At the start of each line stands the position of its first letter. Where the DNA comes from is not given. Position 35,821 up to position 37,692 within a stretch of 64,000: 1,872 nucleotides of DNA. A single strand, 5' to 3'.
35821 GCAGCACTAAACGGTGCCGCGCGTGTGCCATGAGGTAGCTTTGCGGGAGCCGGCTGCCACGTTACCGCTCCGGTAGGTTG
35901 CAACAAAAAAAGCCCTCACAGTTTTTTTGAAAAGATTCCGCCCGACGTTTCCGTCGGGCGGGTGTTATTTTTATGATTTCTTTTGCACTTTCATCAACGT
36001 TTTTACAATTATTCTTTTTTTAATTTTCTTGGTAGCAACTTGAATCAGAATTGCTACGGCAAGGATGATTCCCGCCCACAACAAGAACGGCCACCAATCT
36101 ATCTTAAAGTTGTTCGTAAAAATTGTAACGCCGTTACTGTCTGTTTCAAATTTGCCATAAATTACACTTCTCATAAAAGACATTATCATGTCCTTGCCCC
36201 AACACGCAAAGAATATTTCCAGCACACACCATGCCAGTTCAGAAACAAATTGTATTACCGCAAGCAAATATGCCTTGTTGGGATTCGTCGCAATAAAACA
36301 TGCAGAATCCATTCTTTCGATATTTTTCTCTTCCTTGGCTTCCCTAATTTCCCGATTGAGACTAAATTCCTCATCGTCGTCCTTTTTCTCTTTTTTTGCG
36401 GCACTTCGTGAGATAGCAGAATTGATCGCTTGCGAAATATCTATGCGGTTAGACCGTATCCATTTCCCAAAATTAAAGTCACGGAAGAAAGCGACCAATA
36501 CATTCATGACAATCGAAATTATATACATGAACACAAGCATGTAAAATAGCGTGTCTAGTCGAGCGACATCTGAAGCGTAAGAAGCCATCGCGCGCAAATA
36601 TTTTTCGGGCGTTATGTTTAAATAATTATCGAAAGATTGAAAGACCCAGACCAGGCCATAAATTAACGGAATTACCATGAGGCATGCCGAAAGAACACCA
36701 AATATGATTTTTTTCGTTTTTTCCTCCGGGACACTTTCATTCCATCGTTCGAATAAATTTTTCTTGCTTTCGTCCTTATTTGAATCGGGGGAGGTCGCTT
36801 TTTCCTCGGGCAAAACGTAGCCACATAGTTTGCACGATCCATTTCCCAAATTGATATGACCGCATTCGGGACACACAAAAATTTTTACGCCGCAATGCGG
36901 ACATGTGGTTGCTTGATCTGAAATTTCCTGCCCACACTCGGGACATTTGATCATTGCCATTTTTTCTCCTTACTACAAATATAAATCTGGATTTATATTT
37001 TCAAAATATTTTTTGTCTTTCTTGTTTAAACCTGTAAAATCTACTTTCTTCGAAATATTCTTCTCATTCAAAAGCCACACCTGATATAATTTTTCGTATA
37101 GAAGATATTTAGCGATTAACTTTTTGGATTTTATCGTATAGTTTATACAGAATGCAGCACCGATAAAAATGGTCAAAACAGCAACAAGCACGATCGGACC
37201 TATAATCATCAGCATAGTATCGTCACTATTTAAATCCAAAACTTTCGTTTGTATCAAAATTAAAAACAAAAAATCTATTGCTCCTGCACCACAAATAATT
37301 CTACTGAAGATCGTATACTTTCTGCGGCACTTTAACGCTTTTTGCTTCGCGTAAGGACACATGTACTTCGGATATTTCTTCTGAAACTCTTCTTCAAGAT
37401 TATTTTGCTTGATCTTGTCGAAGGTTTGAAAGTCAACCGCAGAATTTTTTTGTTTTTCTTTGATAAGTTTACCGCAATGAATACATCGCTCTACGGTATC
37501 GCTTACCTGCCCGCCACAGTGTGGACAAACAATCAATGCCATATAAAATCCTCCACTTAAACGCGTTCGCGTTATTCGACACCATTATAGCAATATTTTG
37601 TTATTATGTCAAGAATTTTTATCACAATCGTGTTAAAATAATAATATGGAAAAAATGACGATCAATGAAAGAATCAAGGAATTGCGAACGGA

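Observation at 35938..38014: AT-rich 2-kb island next to the SRP RNA gene: two zinc-ribbon membrane proteins plus a divergent, apparently leaderless XRE regulator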

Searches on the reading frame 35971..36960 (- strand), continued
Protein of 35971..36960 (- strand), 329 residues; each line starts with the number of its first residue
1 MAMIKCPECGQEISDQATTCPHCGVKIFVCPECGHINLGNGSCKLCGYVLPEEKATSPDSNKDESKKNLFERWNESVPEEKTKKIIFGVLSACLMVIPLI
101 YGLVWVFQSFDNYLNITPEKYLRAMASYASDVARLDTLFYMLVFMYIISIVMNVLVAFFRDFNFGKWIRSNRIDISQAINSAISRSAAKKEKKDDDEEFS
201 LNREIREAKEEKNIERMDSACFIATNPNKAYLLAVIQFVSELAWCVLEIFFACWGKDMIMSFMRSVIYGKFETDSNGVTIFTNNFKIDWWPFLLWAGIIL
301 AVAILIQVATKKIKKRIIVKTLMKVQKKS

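Call 52: search_dna_similar(query=window:35971-36960:-, collection=phages, mode=protein, max_evalue=0.001, max_rows=15)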
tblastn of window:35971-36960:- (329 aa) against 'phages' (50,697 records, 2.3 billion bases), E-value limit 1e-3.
Records with a match: 3; places in all: 3; records where one place covers at least 80% of the query: 0.
Best place of each record, by identity: 60-80% 2; <60% 1.
By first word of the organism name: Bacteriophage 3.
By host as written in the record: - 3.
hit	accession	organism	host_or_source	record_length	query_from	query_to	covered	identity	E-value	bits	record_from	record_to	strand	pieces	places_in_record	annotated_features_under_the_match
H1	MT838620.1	Bacteriophage sp.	human fecal samples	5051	1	25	8%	68.0%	1e-4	49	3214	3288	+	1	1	record has no annotation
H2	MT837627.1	Bacteriophage sp.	human fecal samples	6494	1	24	7%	70.8%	1e-4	50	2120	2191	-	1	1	record has no annotation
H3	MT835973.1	Bacteriophage sp.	human fecal samples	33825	1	34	10%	44.0%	2e-4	49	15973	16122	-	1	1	record has no annotation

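Call 53: find_related_loci(query=A1, collection=genome_contigs, flank=6000)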
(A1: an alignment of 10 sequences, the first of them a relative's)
Query A1 (329 aa) in genome_contigs; peptide patterns used: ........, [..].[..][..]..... (x = any residue, [..] = any of these).
219 stretches matched a pattern; 111 encode a relative of the query (tblastn E <= 1e-3); the best 80 are kept; 80 distinct loci.
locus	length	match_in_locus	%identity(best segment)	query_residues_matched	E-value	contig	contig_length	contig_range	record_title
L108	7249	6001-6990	62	1-329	8e-147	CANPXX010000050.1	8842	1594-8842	MAG: uncultured Clostridia bacterium isolate Lapin-005__bin42 genome assembly, contig: Lapin-005__NODE_11057_length_8842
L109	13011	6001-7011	33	1-325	4e-49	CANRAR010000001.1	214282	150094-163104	MAG: uncultured Clostridia bacterium isolate Lapin-030__bin22 genome assembly, contig: Lapin-030__NODE_40_length_214282_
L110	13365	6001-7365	34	1-206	9e-28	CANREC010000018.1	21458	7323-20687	MAG: uncultured Clostridia bacterium isolate Lapin-025__bin53 genome assembly, contig: Lapin-025__NODE_1877_length_21458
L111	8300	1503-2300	29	1-270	7e-28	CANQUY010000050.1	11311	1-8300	MAG: uncultured Clostridia bacterium isolate Lapin-032__bin118 genome assembly, contig: Lapin-032__NODE_7999_length_1131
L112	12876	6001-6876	28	1-320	6e-21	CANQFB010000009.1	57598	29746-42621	MAG: uncultured Clostridia bacterium isolate Lapin-008__bin21 genome assembly, contig: Lapin-008__NODE_670_length_57598_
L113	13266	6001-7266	25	1-194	7e-20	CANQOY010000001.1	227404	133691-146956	MAG: uncultured Clostridia bacterium isolate Lapin-032__bin2 genome assembly, contig: Lapin-032__NODE_33_length_227404_c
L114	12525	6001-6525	26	1-178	2e-17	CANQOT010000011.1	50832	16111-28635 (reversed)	MAG: uncultured Clostridia bacterium isolate Lapin-012__bin72 genome assembly, contig: Lapin-012__NODE_1215_length_50832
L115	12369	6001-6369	35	1-127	5e-16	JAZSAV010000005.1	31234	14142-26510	MAG: Prevotella sp. isolate T1900044930_TS20190396.MAGScoT_cleanbin_000002 SGB_3420_k141_1301974, whole genome shotgun s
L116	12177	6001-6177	53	1-58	1e-14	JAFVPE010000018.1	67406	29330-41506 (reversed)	MAG: Clostridia bacterium isolate RGIG5268 Sheep_Colon-1__c431096, whole genome shotgun sequence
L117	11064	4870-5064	45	1-63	2e-12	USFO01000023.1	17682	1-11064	uncultured Ruminococcaceae bacterium isolate UMGS1668 genome assembly, contig: NODE_2713_length_17682_cov_3.999943, whol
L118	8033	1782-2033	39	1-85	1e-11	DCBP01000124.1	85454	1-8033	MAG TPA_asm: Prevotella sp. UBA1104 UBA1104_contig_241, whole genome shotgun sequence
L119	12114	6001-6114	63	1-36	2e-11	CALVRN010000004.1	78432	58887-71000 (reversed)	MAG: uncultured Bacilli bacterium isolate BRZ_ID__bin45 genome assembly, contig: BRZ_ID__NODE_542_length_78432_cov_26.45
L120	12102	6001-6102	62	1-31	4e-10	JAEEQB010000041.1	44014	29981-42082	MAG: Prevotella sp. isolate Tb.RUG.325 NODE_2618_length_44014_cov_10.487867, whole genome shotgun sequence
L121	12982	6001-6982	55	1-44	1e-9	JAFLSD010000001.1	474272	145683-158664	MAG: Paramuribaculum sp. isolate HAN018 Seq1, whole genome shotgun sequence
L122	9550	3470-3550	74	1-27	2e-9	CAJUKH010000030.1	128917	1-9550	MAG TPA_asm: uncultured Oscillospiraceae bacterium isolate MGBC161418 genome assembly, contig: MGBC161418.30, whole geno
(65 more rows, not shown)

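Call 57: fold_search(model_id=the predicted structure, library=viral)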
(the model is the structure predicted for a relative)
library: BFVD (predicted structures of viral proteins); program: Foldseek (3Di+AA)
matches with E <= 10: 220; with E <= 0.001: 0
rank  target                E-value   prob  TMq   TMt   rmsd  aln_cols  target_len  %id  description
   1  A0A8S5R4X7            2.6e-02  1.00  0.15  0.13   3.5        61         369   30  Double zinc ribbon protein [Siphoviridae sp. ctcMb1]
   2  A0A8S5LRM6            3.7e-01  0.38  0.16  0.33  11.3       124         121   17  Zinc-ribbon containing domain protein [Siphoviridae sp. ct7EW56]
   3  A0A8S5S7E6            4.5e-01  0.41  0.10  0.13  20.4        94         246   26  Zinc-ribbon domain protein [Myoviridae sp. ctnzH2]
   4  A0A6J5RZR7            6.1e-01  0.06  0.13  0.12  40.7       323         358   10  Uncharacterized protein [uncultured Caudovirales phage]
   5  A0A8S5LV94            6.5e-01  0.23  0.11  0.20  14.5       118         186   14  Uncharacterized protein [Siphoviridae sp. ctFn287]
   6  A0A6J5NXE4            7.2e-01  0.11  0.15  0.19  47.0       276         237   11  Uncharacterized protein [uncultured Caudovirales phage]
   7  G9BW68                7.5e-01  0.11  0.09  0.20  12.8        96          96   19  (no name in the UniProt tables at hand)
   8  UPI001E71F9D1         8.8e-01  0.51  0.07  0.22   9.6        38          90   32  (no name look-up for this kind of identifier)
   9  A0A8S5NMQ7            8.8e-01  0.08  0.07  0.07  27.4        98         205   21  DNA-directed RNA polymerase II subunit [Siphoviridae sp. ctQU013]
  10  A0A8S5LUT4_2          9.3e-01  0.08  0.14  0.07  55.3       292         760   14  Tail protein [Siphoviridae sp. ctMsr1]
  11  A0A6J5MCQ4            9.8e-01  0.21  0.26  0.13  24.7       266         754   12  Uncharacterized protein [uncultured Caudovirales phage]
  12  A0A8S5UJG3            9.8e-01  0.09  0.14  0.09  25.3       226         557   14  Minor capsid protein [Siphoviridae sp. ctvph17]
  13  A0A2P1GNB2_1          9.8e-01  0.03  0.10  0.05  31.3       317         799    8  Non-structural polyprotein 1AB [Dongbei arctic lamprey astrovirus 1]
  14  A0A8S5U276            1.1e+00  0.06  0.12  0.13  26.3       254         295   11  Minor capsid protein [Siphoviridae sp. ctqzz19]
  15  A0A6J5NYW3            1.2e+00  0.06  0.14  0.10  55.4       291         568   13  Endonuclease subunit [uncultured Caudovirales phage]
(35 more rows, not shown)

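Call 75: search_protein_families(library=pfam, proteins=[P0141], max_evalue=0.1)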
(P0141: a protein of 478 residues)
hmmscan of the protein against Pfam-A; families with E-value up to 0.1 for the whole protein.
P0141 (478 aa): 7 families
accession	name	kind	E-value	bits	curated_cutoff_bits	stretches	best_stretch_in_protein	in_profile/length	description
PF20990.2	DUF2207_C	-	0.00033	20.9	33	1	52-166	102-212/247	Predicted membrane protein (DUF2207) C-terminal domain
PF13240.11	Zn_Ribbon_1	-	0.002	18.3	25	1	11-30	2-21/23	zinc-ribbon domain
PF06687.17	SUR7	-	0.0025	18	29.6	1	68-159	91-186/201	SUR7/PalI family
PF13248.11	Zn_ribbon_3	-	0.016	15.1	27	1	9-31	3-25/26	zinc-ribbon domain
PF12773.13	DZR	-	0.019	15.6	27.3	1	10-29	26-45/45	Double zinc ribbon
PF01907.25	Ribosomal_L37e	-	0.061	13.8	27.6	0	7-29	14-37/53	Ribosomal protein L37e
PF14828.11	Amnionless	-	0.078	12.2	30.4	0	66-172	298-403/442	Amnionless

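Call 83: search_dna_similar(query=window:35974-36777:-, collection=plasmids, mode=protein, max_evalue=0.01, max_rows=10)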
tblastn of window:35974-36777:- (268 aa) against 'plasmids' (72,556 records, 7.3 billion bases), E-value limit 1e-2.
No match.

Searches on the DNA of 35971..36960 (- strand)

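Call 21: search_rna_families(sources=[L001, L010, L005, L002], threshold=gathering)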
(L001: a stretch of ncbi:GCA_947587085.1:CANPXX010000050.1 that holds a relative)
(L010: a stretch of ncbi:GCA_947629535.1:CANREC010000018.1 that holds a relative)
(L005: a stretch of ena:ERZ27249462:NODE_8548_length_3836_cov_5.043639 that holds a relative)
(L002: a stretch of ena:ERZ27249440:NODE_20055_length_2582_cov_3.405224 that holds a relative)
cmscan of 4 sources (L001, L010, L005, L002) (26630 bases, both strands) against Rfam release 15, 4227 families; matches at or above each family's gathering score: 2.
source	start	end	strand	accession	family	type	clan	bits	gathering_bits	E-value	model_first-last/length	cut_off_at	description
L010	7017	7281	-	RF01854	Bacteria_large_SRP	Gene;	CL00003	165.9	60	2e-27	1-256/256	no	Bacterial large signal recognition particle RNA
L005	3129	3393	-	RF01854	Bacteria_large_SRP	Gene;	CL00003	162.9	60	7.7e-27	1-256/256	no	Bacterial large signal recognition particle RNA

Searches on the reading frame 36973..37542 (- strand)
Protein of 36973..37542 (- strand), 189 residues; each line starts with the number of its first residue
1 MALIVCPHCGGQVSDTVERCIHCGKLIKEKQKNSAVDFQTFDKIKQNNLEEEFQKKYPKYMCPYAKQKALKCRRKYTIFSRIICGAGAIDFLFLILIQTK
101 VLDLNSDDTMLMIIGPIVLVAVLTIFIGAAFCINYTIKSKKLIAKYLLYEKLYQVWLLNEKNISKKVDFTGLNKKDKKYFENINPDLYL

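Call 4: search_protein_families(library=pfam, proteins=[window:36973-37542:-], max_evalue=1)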
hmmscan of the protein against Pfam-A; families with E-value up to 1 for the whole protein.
window:36973-37542:- (189 aa): 9 families
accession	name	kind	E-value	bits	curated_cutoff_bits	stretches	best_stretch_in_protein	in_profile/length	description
PF13240.11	Zn_Ribbon_1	-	0.00013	22.1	25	1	6-25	2-21/23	zinc-ribbon domain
PF24463.1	DUF7577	-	0.0011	18.9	28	1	4-24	3-23/27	Domain of unknown function (DUF7577)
PF12773.13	DZR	-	0.0019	18.8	27.3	1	5-32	14-39/45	Double zinc ribbon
PF13248.11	Zn_ribbon_3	-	0.0034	17.3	27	1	4-26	3-25/26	zinc-ribbon domain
PF24460.1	DUF7575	-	0.092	12.6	28.5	1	5-24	5-24/28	Domain of unknown function (DUF7575)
PF10571.15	UPF0547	-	0.19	12.3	29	1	6-24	3-21/26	Uncharacterised protein family UPF0547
PF18912.6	DZR_2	-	0.36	11.2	27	1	5-30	23-49/56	Double zinc ribbon domain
PF12172.15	zf-ChsH2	-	0.45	10.8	23.2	0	4-12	26-34/37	ChsH2, rubredoxin-like zinc ribbon domain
PF14690.11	Zn_ribbon_ISL3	-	0.76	10.7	25.5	0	4-12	3-11/47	zinc-finger of transposase IS204/IS1001/IS1096/IS1165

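Call 5: search_protein_families(library=padloc, proteins=[window:36973-37542:-], max_evalue=1)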
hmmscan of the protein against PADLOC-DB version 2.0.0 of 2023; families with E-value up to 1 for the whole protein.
window:36973-37542:- (189 aa): 0 families

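Call 6: search_protein_families(library=phrogs, proteins=[window:36973-37542:-], max_evalue=1)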
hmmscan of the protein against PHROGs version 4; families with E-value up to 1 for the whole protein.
window:36973-37542:- (189 aa): 8 families
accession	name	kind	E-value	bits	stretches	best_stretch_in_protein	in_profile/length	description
phrog_9700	-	unknown function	6.4e-05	23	1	1-50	4-53/483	-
phrog_6586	-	unknown function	8.1e-05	23.5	1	1-34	1-34/129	-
phrog_4852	-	unknown function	0.0013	19.5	1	2-39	12-51/194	-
phrog_38187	-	unknown function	0.0029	18.7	1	1-31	1-29/144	-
phrog_8436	-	unknown function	0.026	15.6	1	6-37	66-97/110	-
phrog_10714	-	unknown function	0.1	13.8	1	3-32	73-104/109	-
phrog_2546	-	unknown function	0.14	13.4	1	4-33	1-30/180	-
phrog_10292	-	unknown function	0.62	11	0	1-34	1-27/136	-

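Call 7: search_protein_families(library=ncbifam, proteins=[window:36973-37542:-], max_evalue=1)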
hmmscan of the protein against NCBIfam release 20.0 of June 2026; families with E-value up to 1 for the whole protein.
window:36973-37542:- (189 aa): 7 families
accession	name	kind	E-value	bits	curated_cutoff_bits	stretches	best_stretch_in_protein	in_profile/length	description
NF053815.1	teico_TcaA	equivalog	0.0022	16.9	550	1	5-49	3-45/463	membrane-associated protein TcaA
NF041560.1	T6SS_Burk_ExIF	subfamily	0.03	14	90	1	69-180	120-223/234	putative type VI secretion system effector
NF033634.1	SLATT_1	domain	0.035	14.1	41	1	64-127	12-72/132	SLATT domain-containing protein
NF033801.3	NprX_fam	subfamily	0.058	13.2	33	1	112-128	4-20/42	NprX family peptide pheromone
NF049953.1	ribbon_DG_selen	exception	0.065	13.2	130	1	3-35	5-38/172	zinc ribbon-containing (seleno)protein DG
NF011149.0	PRK14559.1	equivalog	0.077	11.7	374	1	5-81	29-105/642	serine/threonine phosphatase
NF045746.1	MPN270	equivalog_domain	0.3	11.4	150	1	80-127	33-80/95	MPN270 family protein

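Call 39: find_homologous_proteins(query=window:36973-37542:-)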
Query window:36973-37542:- (189 aa): 14 proteins with E <= 0.001 among 333 candidates.
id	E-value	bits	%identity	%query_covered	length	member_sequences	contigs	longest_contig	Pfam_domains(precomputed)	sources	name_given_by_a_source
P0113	2.7e-116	404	96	100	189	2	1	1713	-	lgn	-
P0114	4.8e-72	260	65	100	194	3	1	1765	PF13240.12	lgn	-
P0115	2.1e-64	235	61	99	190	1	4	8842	PF13240.12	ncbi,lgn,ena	-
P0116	1.6e-31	128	37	100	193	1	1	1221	PF13240.12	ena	-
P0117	5.5e-31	126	36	100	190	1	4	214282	PF13240.12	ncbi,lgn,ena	-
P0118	1.3e-30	125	37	100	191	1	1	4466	PF13240.12,PF13248.12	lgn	-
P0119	2.7e-30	124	39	100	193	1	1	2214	PF13240.12,PF13248.12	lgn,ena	-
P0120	1.1e-25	109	36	100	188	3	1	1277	PF13240.12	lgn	-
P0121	1.8e-18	85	50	36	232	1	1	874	PF13240.12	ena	-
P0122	1.8e-16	78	29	86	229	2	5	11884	PF13240.12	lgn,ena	-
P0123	7.4e-16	76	29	98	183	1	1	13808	PF13240.12,PF13248.12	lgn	-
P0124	1.5e-15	75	49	38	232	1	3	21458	PF13240.12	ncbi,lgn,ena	-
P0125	8.7e-15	73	52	32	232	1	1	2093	PF13240.12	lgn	-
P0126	1.7e-8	52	28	97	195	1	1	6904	PF10571.16,PF13248.12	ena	-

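Call 40: find_encoding_contigs(protein=P0117, flank=7000, max_places=3)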
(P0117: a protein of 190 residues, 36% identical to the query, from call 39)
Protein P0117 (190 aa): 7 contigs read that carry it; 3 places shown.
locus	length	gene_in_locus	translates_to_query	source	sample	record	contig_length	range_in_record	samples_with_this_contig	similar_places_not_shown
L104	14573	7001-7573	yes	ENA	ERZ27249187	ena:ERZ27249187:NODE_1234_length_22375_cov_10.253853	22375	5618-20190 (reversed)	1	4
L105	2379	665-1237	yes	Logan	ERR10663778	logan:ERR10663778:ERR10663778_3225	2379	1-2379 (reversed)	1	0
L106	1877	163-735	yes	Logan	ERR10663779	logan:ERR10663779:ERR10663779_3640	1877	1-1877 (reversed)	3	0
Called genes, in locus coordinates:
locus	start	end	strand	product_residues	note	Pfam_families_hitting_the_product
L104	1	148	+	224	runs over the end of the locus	PF24741:AlkZ-rel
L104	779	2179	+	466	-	PF02127:Peptidase_M18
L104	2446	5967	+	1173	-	-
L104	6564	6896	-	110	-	PF12844:HTH_19 (weak), PF01381:HTH_3, PF13560:HTH_31 (weak)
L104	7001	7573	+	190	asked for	PF13240:Zn_Ribbon_1 (weak)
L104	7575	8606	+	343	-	PF12773:DZR (weak), PF13240:Zn_Ribbon_1 (weak), PF13248:Zn_ribbon_3 (faint)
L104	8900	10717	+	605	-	PF00664:ABC_membrane, PF02463:SMC_N (weak), PF00005:ABC_tran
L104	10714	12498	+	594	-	PF00664:ABC_membrane, PF00005:ABC_tran, PF13401:AAA_22 (faint)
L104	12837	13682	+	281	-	PF10609:ParA, PF13614:AAA_31 (faint), PF01656:CbiA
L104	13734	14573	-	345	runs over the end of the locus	-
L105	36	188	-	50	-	-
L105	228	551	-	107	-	PF12844:HTH_19 (weak), PF01381:HTH_3, PF13560:HTH_31 (weak)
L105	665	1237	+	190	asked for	PF13240:Zn_Ribbon_1 (weak)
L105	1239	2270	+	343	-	PF12773:DZR (weak), PF13240:Zn_Ribbon_1 (weak), PF13248:Zn_ribbon_3 (faint)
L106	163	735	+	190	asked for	PF13240:Zn_Ribbon_1 (weak)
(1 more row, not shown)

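Call 41: find_encoding_contigs(protein=P0123, flank=6000, max_places=2)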
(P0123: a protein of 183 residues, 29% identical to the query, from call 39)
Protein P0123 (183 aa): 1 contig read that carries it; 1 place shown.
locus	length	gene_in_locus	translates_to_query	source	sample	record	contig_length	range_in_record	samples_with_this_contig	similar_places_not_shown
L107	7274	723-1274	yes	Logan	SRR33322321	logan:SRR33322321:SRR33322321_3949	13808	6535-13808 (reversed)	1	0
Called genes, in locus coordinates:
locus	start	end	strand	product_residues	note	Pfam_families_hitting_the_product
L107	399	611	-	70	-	PF13443:HTH_26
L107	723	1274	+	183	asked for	PF13240:Zn_Ribbon_1 (weak), PF13248:Zn_ribbon_3 (weak)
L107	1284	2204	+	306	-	PF10571:UPF0547 (weak), PF12773:DZR (weak), PF13240:Zn_Ribbon_1 (faint), PF13248:Zn_ribbon_3 (faint)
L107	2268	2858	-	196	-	PF01381:HTH_3, PF12844:HTH_19 (weak), PF13560:HTH_31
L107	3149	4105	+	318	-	PF01501:Glyco_transf_8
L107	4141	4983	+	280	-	PF01553:Acyltransferase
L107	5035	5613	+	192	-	PF18927:CrtO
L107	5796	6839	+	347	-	PF00149:Metallophos, PF12850:Metallophos_2 (weak)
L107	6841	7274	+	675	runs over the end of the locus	PF02463:SMC_N (weak)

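Call 60: predict_structure(alignment_id=A6)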
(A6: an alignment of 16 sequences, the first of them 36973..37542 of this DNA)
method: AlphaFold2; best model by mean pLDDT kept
length: 189 residues; sequences in the alignment: 16
mean_pLDDT: 82.8   pTM: 0.60
mean pLDDT of the five models: 82.8, 82.5, 81.2, 80.4, 79.9
residues with pLDDT >= 90: 30; 70-90: 139; 50-70: 17; < 50: 3
segments of 3 or more residues with pLDDT < 50: 30-32
pLDDT, mean of each block of 10 residues (from residue 1): 77 80 70 70 89 88 83 87 85 82 68 79 87 90 91 89 86 88 82
secondary structure, 60 per line:
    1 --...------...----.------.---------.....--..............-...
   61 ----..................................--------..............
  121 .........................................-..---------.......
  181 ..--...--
elements in order: E3-5 E12-14 H43-56 H65-98 H107-161 H174-182

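Call 64: fold_search(model_id=the predicted structure, library=pdb)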
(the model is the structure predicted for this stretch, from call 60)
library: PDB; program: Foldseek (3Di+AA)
matches with E <= 10: 145; with E <= 0.001: 0
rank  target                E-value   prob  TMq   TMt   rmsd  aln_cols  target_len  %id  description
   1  9g0c_A                1.5e+00  0.82  0.42  0.53   9.9       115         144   10  Structure of human Mical1 bMERB_V978A_V985A domain:Rab10 complex. (released 2025-07-02)
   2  7myn_B                1.6e+00  0.12  0.25  0.18  15.6       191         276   11  Cryo-EM Structure of p110alpha in complex with p85alpha (released 2021-11-10)
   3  7mnq_B                2.0e+00  0.90  0.12  0.61   1.0        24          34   33  Crystal Structure of the ZnF2 of Nucleoporin NUP358/RanBP2 in complex with Ran-GDP (released 2022-06-15)
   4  6zbc_D                2.1e+00  0.54  0.44  0.42   9.7       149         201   12  Merozoite surface protein 1 (MSP-1) from Plasmodium falciparum, main conformation (released 2021-05-19)
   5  3na7                  2.1e+00  0.18  0.34  0.28  19.1       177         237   18  2.2 Angstrom Structure of the HP0958 Protein from Helicobacter pylori CCUG 17874 (released 2010-09-22)
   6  9ijj_d                2.2e+00  0.28  0.40  0.15  15.3       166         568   13  In situ structure of the central apparatus in mouse sperm axoneme. (released 2025-06-04)
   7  9cup_C                2.2e+00  0.14  0.27  0.11   8.3       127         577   14  BmrCD in inward-facing conformation bound to Hoechsts (released 2025-08-13)
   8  3gj4_B                2.8e+00  0.84  0.13  0.72   1.1        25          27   24  Crystal structure of human RanGDP-Nup153ZnF3 complex (released 2009-08-04)
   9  9g0d_B                3.1e+00  0.30  0.38  0.48  10.9       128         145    8  Structure of human Mical1 bMERB_V978A domain:Rab10 complex. (released 2025-07-02)
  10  7d7r_A                3.3e+00  0.21  0.31  0.13   6.0       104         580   12  Cryo-EM structure of the core domain of human ABCB6 transporter (released 2020-10-21)
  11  7pqx_A                3.3e+00  0.16  0.26  0.10   7.8       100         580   11  Structure of CtAtm1 in the inward-facing open conformation (released 2022-08-10)
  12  6z1p_As               3.3e+00  0.08  0.23  0.21  12.6       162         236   13  Structure of the mitochondrial ribosome from Tetrahymena thermophila (released 2020-06-24)
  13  8w7m_A                3.5e+00  0.23  0.35  0.34   7.8       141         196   11  Yeast replisome in state V (released 2023-12-06)
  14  5sxd_B                3.5e+00  0.09  0.28  0.22  15.8       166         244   11  Crystal Structure of PI3Kalpha in complex with fragment 22 (released 2017-02-15)
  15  7r7j_B                3.7e+00  0.69  0.16  0.05   2.4        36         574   19  Crystal structure of RadD with ADP (released 2022-04-13)
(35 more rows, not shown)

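Call 84: search_dna_similar(query=window:36973-37542:-, collection=phages, mode=protein, max_evalue=0.01, max_rows=10)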
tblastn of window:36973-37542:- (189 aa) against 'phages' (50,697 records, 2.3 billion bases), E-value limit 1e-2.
Records with a match: 1; places in all: 1; records where one place covers at least 80% of the query: 0.
Best place of each record, by identity: 60-80% 1.
By first word of the organism name: Bacteriophage 1.
By host as written in the record: - 1.
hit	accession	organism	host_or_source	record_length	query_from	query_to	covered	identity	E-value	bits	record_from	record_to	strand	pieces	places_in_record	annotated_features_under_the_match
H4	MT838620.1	Bacteriophage sp.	human fecal samples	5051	1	24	13%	62.5%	5e-3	42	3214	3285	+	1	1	record has no annotation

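Call 85: find_encoding_contigs(protein=P0113, flank=3000, max_places=3)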
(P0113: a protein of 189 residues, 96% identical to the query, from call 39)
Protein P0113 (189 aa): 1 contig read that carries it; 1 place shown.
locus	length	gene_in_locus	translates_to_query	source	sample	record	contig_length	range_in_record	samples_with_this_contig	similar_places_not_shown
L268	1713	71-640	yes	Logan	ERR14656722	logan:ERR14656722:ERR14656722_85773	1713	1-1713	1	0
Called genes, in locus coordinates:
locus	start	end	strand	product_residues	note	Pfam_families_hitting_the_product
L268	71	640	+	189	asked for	-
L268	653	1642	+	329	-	PF12773:DZR (weak), PF13240:Zn_Ribbon_1 (weak), PF13248:Zn_ribbon_3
